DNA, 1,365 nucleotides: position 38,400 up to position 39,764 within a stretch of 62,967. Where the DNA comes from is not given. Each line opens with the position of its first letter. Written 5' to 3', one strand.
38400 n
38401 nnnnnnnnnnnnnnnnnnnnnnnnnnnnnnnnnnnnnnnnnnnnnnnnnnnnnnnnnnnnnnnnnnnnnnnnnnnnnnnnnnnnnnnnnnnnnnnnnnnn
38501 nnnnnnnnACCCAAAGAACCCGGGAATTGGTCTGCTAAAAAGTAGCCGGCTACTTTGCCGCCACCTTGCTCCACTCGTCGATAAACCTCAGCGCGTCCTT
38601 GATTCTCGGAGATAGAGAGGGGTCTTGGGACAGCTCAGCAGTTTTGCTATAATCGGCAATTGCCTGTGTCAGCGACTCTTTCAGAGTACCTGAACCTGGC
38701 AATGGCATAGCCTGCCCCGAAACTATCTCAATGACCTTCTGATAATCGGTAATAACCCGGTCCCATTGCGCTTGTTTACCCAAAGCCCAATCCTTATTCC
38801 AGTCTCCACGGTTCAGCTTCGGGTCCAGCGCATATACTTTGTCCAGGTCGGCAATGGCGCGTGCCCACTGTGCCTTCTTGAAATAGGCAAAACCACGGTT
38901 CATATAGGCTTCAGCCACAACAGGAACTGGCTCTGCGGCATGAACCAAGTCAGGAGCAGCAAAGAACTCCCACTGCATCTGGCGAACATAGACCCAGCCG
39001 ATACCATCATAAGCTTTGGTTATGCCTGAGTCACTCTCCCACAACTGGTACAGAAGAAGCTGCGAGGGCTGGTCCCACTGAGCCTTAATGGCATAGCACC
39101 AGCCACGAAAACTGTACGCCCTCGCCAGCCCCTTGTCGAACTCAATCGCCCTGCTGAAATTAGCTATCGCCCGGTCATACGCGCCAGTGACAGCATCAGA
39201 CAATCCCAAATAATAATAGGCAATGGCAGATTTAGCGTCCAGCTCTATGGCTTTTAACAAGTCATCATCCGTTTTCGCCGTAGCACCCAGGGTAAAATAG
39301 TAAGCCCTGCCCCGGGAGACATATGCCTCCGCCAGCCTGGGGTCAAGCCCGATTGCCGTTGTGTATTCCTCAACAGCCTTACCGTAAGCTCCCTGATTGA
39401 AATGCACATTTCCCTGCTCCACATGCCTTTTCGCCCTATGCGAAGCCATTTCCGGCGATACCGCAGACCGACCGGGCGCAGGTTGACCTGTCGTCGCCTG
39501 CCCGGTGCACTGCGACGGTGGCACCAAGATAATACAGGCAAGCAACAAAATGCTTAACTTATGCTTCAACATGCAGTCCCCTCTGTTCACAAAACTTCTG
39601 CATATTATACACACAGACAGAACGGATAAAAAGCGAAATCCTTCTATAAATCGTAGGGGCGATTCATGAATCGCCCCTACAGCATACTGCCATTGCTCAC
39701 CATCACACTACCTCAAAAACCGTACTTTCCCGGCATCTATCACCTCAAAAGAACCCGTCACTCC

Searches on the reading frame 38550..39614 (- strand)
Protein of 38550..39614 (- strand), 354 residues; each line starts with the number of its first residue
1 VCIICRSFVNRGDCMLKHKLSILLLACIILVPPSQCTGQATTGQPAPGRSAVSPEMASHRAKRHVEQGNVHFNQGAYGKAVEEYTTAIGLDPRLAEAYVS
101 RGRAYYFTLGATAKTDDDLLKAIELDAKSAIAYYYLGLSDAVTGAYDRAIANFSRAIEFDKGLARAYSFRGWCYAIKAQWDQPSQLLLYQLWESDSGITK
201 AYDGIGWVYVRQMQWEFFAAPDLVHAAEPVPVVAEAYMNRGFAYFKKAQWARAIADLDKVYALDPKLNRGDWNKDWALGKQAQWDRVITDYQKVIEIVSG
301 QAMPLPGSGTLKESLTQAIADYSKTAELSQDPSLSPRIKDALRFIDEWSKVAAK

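Call 11: search_protein_families(library=pfam, proteins=[window:38550-39614:-], max_evalue=0.001)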
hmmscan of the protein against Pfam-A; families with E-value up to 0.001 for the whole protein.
window:38550-39614:- (354 aa): 9 families
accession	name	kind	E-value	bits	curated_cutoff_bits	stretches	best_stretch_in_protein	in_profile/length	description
PF13414.12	TPR_11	-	1.1e-19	70.3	26.8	1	68-106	1-39/42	TPR repeat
PF00515.34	TPR_1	-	1.5e-17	63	27.8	1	234-266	1-33/34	Tetratricopeptide repeat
PF07719.23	TPR_2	-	6.1e-17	60.7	27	1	234-266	1-33/34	Tetratricopeptide repeat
PF13432.12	TPR_16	-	3.3e-08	34.2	32.7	0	66-110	2-45/65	Tetratricopeptide repeat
PF13181.12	TPR_8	-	5.5e-08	32.8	25.7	0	234-266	1-33/34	Tetratricopeptide repeat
PF13431.12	TPR_17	-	6.8e-08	32.6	24.4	0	120-138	3-21/34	Tetratricopeptide repeat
PF13424.12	TPR_12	-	1.1e-05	25.9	30.1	0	233-293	2-63/77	Tetratricopeptide repeat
PF13371.12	TPR_9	-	1.6e-05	25.2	35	0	231-265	26-60/73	Tetratricopeptide repeat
PF14559.12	TPR_19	-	0.00076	20.2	25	0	74-106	4-36/68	Tetratricopeptide repeat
